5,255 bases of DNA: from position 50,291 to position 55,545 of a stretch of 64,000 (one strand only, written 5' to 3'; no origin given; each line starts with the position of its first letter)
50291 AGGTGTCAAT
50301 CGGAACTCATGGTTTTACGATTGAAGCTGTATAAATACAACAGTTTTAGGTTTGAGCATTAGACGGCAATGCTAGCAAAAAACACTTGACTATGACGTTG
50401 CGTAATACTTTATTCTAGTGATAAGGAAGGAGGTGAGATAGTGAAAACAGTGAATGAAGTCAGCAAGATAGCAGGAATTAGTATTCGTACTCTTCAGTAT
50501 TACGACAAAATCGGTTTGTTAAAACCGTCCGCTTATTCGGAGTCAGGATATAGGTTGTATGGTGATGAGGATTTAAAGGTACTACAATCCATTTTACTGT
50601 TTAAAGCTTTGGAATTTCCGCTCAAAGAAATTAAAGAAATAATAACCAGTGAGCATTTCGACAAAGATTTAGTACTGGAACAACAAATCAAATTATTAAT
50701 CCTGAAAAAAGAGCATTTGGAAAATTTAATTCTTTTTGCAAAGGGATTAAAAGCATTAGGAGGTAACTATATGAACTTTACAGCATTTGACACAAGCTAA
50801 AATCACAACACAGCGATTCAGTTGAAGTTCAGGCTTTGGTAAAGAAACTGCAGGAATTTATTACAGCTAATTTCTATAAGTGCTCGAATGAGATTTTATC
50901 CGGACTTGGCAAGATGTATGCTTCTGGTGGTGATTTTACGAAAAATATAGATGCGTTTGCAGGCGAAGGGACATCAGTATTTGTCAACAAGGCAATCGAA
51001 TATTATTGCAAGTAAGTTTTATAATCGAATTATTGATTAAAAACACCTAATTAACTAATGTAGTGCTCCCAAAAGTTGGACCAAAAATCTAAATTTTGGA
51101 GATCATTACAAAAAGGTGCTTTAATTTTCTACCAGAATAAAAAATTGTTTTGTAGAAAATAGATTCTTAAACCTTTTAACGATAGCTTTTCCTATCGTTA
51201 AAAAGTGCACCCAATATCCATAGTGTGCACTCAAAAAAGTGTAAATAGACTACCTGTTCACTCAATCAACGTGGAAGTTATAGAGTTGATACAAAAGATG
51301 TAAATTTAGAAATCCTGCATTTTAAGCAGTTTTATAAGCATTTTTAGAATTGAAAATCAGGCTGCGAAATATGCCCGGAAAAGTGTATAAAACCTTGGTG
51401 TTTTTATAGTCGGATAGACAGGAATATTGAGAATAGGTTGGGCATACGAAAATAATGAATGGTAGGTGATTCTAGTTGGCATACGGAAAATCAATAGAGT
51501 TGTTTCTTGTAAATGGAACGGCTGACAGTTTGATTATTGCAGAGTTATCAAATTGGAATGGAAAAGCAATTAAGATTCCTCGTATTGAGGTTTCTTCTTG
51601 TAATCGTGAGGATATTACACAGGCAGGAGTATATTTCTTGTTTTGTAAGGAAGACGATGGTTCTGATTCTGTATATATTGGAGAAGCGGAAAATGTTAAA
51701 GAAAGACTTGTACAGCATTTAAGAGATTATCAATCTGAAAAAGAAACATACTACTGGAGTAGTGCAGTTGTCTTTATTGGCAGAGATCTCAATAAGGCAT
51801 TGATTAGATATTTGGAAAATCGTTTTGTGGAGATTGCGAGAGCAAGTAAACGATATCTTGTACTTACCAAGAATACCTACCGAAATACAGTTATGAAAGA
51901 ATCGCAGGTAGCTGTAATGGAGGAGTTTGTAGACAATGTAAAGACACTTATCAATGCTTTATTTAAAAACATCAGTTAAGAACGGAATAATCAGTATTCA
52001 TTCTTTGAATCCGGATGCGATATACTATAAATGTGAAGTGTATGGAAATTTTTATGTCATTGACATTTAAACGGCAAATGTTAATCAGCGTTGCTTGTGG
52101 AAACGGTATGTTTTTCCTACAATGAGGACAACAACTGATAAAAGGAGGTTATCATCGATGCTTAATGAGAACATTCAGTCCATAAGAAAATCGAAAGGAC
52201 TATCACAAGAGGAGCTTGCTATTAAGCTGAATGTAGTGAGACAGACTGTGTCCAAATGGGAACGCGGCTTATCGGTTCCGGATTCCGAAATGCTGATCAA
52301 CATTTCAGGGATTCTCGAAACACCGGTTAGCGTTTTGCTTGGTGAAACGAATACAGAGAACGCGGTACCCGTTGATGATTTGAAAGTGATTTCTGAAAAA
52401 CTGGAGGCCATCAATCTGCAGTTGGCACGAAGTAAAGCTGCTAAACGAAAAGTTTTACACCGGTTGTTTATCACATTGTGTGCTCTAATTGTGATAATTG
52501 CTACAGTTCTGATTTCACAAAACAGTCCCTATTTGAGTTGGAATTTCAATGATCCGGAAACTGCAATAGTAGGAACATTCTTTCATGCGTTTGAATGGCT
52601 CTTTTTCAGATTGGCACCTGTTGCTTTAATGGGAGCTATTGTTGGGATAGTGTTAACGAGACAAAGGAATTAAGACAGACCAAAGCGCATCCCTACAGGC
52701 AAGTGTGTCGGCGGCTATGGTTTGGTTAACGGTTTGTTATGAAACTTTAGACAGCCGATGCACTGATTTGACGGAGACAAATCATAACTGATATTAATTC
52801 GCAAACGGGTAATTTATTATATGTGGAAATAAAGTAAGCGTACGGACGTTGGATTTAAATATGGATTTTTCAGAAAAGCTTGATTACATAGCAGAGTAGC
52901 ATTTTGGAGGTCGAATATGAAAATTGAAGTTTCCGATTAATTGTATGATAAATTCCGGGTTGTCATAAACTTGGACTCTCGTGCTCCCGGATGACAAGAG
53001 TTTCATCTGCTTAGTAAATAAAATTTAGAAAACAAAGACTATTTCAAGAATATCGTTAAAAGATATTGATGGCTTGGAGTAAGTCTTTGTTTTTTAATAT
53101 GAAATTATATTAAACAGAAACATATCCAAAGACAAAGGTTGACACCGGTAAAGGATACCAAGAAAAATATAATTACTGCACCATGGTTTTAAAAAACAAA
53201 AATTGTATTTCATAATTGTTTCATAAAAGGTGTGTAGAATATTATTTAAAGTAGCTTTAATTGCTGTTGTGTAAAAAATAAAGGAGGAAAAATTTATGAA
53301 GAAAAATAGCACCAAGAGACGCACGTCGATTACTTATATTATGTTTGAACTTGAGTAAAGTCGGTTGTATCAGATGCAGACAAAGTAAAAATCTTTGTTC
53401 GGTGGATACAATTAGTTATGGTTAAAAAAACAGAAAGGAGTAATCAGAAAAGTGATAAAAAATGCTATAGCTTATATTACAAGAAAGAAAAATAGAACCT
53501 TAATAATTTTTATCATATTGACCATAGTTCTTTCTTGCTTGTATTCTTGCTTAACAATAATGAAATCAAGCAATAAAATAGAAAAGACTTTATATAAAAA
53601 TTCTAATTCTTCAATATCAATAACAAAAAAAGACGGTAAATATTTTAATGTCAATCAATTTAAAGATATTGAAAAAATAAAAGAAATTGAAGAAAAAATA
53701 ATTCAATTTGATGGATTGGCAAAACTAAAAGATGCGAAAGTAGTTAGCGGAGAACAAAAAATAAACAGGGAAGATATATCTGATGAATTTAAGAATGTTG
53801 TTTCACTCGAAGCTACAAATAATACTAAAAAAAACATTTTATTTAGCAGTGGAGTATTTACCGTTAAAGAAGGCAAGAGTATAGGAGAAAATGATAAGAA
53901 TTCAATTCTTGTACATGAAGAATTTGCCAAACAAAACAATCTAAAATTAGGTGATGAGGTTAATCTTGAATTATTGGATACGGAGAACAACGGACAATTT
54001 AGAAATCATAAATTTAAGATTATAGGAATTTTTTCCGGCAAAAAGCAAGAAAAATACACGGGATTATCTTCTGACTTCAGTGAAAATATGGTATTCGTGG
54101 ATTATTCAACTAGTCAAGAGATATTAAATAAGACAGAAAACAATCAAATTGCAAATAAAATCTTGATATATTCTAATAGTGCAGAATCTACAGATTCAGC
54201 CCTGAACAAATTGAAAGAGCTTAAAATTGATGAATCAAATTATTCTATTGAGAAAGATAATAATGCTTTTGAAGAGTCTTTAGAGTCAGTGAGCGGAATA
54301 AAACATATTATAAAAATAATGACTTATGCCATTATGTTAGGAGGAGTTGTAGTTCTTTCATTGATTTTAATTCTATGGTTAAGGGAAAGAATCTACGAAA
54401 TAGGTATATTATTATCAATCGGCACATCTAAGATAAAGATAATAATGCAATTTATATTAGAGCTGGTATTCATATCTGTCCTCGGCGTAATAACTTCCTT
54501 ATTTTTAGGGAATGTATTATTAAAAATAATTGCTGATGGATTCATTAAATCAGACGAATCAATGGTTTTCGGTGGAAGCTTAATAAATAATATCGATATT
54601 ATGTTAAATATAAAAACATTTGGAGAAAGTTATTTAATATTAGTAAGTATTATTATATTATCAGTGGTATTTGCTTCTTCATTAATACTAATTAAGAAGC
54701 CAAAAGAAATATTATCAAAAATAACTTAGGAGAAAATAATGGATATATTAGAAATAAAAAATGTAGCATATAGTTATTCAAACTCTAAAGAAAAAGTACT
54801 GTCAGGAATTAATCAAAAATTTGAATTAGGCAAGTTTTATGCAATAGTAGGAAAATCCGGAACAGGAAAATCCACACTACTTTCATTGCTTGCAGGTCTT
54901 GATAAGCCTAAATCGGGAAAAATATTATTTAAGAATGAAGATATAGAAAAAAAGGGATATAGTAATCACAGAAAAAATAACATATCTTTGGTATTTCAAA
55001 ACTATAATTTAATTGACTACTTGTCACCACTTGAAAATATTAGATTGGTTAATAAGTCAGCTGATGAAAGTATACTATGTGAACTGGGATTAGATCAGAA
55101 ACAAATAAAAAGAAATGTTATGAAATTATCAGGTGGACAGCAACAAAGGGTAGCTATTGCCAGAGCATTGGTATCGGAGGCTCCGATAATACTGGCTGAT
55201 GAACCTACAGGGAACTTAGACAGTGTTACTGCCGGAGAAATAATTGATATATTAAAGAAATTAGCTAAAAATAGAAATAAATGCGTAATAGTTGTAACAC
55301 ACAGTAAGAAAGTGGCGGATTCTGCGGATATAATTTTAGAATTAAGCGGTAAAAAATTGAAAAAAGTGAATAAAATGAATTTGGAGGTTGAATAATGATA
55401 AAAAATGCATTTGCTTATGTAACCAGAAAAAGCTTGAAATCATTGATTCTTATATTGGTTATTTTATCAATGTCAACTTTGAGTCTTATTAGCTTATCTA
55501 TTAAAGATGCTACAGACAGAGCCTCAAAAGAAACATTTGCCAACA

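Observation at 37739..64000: Two hsdM copies broken at the identical codon, a reiterated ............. core, and 101-bp direct repeats: a recombination hotspot bounding a ~26-kb island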

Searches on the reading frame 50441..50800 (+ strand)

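Call 10: search_protein_families(library=pfam, proteins=[window:50441-50800:+], max_evalue=0.01)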
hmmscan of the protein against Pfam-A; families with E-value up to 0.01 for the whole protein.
window:50441-50800:+ (119 aa): 2 families
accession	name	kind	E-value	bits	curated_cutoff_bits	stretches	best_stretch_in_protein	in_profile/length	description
PF13411.12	MerR_1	-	5.3e-18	65.3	21.6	1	3-70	2-68/69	MerR HTH family regulatory protein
PF00376.29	MerR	-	5.6e-15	55.3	28.2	1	3-40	1-38/38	MerR family regulatory protein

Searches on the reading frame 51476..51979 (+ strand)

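Call 10: search_protein_families(library=pfam, proteins=[window:51476-51979:+], max_evalue=0.01)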
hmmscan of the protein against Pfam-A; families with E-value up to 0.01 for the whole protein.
window:51476-51979:+ (167 aa): 2 families
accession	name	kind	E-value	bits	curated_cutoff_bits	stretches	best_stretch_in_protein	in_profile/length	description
PF01541.30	GIY-YIG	-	7.4e-05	23.4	22.6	1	50-95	2-46/78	GIY-YIG catalytic domain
PF20815.3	GIY_YIG_2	-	0.0044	17.4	22.4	1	56-89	24-61/153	GIY-YIG catalytic domain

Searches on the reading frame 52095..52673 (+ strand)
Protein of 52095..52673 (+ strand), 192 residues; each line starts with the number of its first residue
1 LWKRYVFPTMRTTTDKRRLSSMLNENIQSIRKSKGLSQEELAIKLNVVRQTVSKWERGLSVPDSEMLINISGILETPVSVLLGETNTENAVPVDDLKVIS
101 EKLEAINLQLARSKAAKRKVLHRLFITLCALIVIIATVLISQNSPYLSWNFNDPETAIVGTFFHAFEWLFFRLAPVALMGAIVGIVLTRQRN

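Call 10: search_protein_families(library=pfam, proteins=[window:52095-52673:+], max_evalue=0.01)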
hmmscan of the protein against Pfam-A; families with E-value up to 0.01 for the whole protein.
window:52095-52673:+ (192 aa): 5 families
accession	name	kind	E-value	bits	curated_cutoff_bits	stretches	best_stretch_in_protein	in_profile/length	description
PF01381.28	HTH_3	-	4e-12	46.4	23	1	27-79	1-53/55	Helix-turn-helix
PF13560.12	HTH_31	-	1.1e-05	26.1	27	1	30-71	9-51/64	Helix-turn-helix domain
PF12844.13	HTH_19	-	0.00011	22.5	30.2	1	25-72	2-49/64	Helix-turn-helix domain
PF07022.19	Phage_CI_repr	-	0.0023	18.7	22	1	29-82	5-58/65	Bacteriophage CI repressor helix-turn-helix domain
PF13384.12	HTH_23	-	0.0043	17.3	24.6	1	29-55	10-37/50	Homeodomain-like domain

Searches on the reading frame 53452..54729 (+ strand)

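Call 10: search_protein_families(library=pfam, proteins=[window:53452-54729:+], max_evalue=0.01)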
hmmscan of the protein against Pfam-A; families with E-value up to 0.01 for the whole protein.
window:53452-54729:+ (425 aa): 2 families
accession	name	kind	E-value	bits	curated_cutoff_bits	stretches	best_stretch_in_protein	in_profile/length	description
PF02687.27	FtsX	-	3e-11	43.9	25.5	1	289-415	2-118/120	FtsX-like permease C-terminal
PF12704.14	MacB_PCD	-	7.4e-08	33.4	27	1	21-256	6-206/207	MacB-like periplasmic core domain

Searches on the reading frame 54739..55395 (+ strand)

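Call 10: search_protein_families(library=pfam, proteins=[window:54739-55395:+], max_evalue=0.01)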
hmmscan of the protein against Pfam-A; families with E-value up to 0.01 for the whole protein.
window:54739-55395:+ (218 aa): 14 families
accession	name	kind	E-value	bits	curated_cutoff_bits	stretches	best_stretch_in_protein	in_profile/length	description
PF00005.33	ABC_tran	-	6.1e-33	114.8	25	1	21-157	1-136/137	ABC transporter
PF02463.25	SMC_N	-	1.9e-07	31.2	40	1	33-203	26-212/220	RecF/RecN/SMC N terminal domain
PF13304.12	AAA_21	-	1.8e-06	28.7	27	0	110-189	221-299/304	AAA domain, putative AbiEii toxin, Type IV TA system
PF13175.12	AAA_15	-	1.4e-05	25.3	32.1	1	33-92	25-91/374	AAA ATPase domain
PF13481.12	AAA_25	-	5.3e-05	23.4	27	0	26-52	28-54/195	AAA domain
PF03193.22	RsgA_GTPase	-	0.00025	21.4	30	1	12-62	88-137/174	RsgA GTPase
PF01926.29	MMR_HSR1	-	0.00048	20.7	21.9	1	35-82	3-48/113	50S ribosome-binding GTPase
PF13479.12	AAA_24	-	0.0028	18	27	0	34-57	5-23/195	AAA domain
PF13173.12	AAA_14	-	0.003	18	27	0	32-78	3-49/129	AAA domain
PF13191.12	AAA_16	-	0.0032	18.4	32.6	1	35-186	28-138/167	AAA ATPase domain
PF13555.12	AAA_29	-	0.0035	17.5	27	1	31-48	22-39/61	P-loop containing region of AAA domain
PF13166.12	AAA_13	-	0.0055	15.9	36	0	29-68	14-59/713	AAA domain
PF13401.12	AAA_22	-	0.0061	17.3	27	0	32-56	6-30/130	AAA domain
PF20720.3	nSTAND3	-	0.0078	16.4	27.2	0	27-52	13-38/155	Novel STAND NTPase 3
